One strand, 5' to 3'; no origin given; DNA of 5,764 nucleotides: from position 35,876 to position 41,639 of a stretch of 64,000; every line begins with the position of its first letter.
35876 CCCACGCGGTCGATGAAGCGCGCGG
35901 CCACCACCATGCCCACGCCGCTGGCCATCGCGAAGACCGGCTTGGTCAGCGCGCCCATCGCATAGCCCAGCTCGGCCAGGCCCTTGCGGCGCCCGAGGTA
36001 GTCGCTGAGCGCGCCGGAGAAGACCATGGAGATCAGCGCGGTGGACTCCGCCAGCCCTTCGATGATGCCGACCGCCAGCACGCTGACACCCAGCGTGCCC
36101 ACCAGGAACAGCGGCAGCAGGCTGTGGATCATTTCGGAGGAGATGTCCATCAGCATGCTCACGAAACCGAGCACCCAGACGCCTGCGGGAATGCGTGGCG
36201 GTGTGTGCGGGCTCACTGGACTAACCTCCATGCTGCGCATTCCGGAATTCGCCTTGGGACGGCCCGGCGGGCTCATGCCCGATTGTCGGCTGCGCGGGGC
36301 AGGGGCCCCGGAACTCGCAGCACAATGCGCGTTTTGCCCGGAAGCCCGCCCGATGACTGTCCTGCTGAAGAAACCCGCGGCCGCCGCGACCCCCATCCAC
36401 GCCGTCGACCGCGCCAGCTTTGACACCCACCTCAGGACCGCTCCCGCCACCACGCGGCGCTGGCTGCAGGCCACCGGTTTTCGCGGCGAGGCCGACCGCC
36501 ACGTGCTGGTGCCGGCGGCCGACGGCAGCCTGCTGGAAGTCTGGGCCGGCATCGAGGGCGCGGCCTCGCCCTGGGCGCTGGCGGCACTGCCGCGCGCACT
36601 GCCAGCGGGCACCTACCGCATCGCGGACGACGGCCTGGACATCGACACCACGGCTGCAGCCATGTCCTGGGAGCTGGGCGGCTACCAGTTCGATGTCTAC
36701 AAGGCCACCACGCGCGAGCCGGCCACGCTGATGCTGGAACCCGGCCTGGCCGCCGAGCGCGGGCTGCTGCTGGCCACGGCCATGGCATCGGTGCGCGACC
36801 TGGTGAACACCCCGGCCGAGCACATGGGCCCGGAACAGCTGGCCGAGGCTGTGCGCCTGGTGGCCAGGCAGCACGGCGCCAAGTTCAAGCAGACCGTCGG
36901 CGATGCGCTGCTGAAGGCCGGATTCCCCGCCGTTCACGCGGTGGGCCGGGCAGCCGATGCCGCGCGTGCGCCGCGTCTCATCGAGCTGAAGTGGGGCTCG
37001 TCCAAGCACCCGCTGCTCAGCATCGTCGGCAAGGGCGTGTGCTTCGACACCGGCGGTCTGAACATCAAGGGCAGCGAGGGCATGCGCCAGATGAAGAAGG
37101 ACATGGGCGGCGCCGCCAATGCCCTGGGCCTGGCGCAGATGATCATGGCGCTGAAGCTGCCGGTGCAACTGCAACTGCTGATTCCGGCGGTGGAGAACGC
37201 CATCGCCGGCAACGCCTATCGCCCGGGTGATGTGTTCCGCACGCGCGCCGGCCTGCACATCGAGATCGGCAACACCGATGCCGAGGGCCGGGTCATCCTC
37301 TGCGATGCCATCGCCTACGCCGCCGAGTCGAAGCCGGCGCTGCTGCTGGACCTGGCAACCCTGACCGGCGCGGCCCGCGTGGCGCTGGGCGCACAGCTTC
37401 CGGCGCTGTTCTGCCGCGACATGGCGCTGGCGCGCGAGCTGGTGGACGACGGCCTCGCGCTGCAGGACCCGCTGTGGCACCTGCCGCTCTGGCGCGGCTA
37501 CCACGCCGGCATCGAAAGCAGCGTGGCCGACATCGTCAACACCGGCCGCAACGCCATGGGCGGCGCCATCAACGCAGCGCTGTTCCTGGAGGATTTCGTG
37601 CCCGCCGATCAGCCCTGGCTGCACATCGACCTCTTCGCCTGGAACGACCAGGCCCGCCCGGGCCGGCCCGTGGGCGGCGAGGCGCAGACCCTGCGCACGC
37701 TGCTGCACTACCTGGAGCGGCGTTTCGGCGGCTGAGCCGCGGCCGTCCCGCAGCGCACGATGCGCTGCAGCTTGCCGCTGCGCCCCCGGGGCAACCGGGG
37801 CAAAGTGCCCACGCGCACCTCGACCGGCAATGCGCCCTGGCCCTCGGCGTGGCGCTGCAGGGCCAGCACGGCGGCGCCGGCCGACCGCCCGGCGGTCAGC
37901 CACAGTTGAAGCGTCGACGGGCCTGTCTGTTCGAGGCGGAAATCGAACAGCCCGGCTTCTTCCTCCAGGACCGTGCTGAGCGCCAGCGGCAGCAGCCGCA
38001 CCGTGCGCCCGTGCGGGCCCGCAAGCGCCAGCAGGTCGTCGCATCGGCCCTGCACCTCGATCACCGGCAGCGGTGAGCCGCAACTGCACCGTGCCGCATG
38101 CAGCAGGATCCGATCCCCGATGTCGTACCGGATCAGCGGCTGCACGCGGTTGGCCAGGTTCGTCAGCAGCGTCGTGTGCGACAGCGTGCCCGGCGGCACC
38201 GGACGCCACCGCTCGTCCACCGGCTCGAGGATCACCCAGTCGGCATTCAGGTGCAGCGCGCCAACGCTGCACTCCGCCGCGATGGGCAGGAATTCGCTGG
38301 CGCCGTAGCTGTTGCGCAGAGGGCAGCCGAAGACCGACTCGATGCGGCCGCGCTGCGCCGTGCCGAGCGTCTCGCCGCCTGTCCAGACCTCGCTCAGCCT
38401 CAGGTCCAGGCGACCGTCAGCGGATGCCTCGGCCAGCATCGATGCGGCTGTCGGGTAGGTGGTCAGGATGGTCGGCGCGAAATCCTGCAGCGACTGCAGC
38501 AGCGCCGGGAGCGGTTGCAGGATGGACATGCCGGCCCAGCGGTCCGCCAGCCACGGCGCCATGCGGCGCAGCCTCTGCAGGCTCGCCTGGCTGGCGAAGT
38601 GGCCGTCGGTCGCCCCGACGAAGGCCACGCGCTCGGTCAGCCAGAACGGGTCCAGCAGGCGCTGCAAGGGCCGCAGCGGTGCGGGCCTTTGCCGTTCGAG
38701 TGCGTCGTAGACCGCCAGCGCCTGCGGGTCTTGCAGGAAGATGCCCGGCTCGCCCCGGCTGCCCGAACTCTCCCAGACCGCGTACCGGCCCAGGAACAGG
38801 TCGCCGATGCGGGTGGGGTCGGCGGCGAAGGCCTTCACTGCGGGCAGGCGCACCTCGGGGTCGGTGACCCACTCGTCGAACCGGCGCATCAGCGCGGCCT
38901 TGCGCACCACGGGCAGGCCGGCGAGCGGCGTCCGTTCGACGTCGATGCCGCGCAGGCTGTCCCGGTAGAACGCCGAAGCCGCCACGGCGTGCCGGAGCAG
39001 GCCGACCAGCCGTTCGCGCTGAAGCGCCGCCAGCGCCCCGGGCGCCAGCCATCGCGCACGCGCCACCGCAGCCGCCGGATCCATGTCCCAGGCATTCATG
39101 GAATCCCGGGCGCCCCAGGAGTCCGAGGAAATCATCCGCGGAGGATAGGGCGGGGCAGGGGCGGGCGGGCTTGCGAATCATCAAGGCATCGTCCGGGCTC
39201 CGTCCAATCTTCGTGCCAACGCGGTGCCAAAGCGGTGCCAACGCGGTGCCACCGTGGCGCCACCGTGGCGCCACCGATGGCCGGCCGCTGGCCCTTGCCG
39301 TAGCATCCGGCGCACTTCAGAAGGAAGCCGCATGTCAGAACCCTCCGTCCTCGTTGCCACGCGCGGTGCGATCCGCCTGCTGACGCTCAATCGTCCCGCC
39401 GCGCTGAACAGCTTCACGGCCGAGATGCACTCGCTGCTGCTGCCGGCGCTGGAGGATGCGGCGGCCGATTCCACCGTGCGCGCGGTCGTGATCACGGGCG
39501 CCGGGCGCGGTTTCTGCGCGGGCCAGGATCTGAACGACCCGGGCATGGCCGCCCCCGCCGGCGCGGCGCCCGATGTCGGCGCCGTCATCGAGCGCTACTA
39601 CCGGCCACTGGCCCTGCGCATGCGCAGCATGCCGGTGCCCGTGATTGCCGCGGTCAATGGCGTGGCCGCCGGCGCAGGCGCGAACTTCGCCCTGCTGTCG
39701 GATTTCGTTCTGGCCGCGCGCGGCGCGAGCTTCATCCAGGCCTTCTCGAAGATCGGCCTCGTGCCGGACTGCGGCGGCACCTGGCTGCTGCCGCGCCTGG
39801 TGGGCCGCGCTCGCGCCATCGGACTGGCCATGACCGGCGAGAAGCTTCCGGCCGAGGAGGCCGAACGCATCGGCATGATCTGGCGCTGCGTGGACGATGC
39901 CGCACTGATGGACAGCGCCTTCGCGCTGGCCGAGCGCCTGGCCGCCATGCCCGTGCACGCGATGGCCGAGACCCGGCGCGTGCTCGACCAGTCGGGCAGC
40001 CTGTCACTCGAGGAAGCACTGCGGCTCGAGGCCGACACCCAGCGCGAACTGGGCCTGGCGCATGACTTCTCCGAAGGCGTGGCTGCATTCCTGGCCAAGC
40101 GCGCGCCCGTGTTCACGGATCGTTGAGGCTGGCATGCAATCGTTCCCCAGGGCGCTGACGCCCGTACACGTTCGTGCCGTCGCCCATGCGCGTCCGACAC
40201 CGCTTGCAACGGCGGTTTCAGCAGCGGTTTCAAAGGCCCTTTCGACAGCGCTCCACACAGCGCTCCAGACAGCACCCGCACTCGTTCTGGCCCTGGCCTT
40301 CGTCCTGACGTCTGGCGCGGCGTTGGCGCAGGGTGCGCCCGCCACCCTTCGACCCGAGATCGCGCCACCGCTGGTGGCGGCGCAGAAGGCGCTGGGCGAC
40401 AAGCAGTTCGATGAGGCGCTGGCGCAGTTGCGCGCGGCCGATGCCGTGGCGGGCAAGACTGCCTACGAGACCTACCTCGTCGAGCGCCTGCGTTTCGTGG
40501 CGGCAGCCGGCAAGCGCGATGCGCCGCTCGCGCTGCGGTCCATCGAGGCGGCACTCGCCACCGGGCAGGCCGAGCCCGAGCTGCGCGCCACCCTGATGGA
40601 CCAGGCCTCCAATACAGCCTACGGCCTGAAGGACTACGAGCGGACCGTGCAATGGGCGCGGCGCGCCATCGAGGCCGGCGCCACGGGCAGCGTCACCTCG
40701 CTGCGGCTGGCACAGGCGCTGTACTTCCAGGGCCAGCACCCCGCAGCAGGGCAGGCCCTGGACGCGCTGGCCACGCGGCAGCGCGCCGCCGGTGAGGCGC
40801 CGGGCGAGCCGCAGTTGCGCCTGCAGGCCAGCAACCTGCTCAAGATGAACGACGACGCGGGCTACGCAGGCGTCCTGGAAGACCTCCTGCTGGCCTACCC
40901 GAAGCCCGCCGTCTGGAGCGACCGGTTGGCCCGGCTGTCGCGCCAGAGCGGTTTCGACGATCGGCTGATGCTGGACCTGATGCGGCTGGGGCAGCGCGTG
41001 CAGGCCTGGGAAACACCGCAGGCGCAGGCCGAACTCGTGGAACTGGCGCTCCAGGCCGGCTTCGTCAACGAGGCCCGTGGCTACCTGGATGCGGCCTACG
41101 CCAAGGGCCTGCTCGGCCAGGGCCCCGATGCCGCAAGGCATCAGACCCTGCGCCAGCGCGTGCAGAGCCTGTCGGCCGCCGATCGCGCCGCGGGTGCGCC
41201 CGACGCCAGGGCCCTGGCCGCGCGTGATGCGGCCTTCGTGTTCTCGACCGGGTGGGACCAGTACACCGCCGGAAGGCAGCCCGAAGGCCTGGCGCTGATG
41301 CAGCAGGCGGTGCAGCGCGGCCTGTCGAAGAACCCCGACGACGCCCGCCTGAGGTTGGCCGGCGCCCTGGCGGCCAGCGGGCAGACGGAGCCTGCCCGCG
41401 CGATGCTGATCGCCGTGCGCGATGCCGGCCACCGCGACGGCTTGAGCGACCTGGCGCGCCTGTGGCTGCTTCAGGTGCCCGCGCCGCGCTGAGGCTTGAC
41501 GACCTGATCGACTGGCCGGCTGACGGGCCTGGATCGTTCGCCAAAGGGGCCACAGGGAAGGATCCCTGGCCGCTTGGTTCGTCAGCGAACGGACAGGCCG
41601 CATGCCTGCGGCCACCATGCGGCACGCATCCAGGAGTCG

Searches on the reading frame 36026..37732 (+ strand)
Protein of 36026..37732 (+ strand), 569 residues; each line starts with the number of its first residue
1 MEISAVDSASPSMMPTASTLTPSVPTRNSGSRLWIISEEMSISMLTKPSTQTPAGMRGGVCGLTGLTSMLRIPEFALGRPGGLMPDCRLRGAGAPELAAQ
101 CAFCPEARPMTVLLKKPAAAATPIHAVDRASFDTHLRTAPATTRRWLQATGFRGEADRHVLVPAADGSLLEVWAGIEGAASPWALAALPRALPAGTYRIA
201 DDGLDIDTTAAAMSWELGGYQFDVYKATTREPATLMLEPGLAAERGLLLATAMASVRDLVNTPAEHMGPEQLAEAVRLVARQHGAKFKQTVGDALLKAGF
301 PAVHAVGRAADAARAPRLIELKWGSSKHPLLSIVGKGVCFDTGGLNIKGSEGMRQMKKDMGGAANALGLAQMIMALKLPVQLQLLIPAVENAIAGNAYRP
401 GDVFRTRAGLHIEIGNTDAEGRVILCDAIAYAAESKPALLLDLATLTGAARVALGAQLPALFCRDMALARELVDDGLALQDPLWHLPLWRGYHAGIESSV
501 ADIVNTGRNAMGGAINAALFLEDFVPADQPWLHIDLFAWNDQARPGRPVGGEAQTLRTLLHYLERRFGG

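Call 30: search_protein_families(library=pfam, proteins=[window:36026-37732:+], max_evalue=0.001)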
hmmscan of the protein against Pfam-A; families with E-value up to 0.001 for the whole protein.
window:36026-37732:+ (569 aa): 2 families
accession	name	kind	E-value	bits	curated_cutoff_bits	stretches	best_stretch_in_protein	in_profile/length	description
PF00883.26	Peptidase_M17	-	5.5e-98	328.5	25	1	256-559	3-309/310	Cytosol aminopeptidase family, catalytic domain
PF21337.3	Peptidase_M17_N_1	-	2.4e-26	92.6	27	1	123-237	2-117/118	M17 aminopeptidase, N-terminal domain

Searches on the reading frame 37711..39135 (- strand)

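Call 30: search_protein_families(library=pfam, proteins=[window:37711-39135:-], max_evalue=0.001)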
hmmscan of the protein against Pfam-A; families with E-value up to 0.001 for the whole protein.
window:37711-39135:- (475 aa): 1 family
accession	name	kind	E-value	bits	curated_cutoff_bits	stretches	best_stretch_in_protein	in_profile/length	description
PF00501.34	AMP-binding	-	3.2e-07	29.9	29.9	1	211-288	247-330/384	AMP-binding enzyme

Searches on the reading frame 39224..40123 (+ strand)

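Call 30: search_protein_families(library=pfam, proteins=[window:39224-40123:+], max_evalue=0.001)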
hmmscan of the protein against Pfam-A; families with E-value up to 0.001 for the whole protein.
window:39224-40123:+ (300 aa): 2 families
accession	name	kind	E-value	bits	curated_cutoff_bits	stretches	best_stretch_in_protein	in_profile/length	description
PF00378.25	ECH_1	-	9.5e-58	195.9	27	1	48-300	4-251/251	Enoyl-CoA hydratase/isomerase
PF16113.10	ECH_2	-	6.3e-37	128.3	27.2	1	51-245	2-190/335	Enoyl-CoA hydratase/isomerase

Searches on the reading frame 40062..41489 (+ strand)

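Call 29: search_protein_families(library=pfam, proteins=[window:40062-41489:+], max_evalue=0.001)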
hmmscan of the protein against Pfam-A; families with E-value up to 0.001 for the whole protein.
window:40062-41489:+ (476 aa): 1 family
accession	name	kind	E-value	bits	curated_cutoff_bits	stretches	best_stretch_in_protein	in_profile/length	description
PF14559.12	TPR_19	-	0.00037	21.2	25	1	408-459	9-58/68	Tetratricopeptide repeat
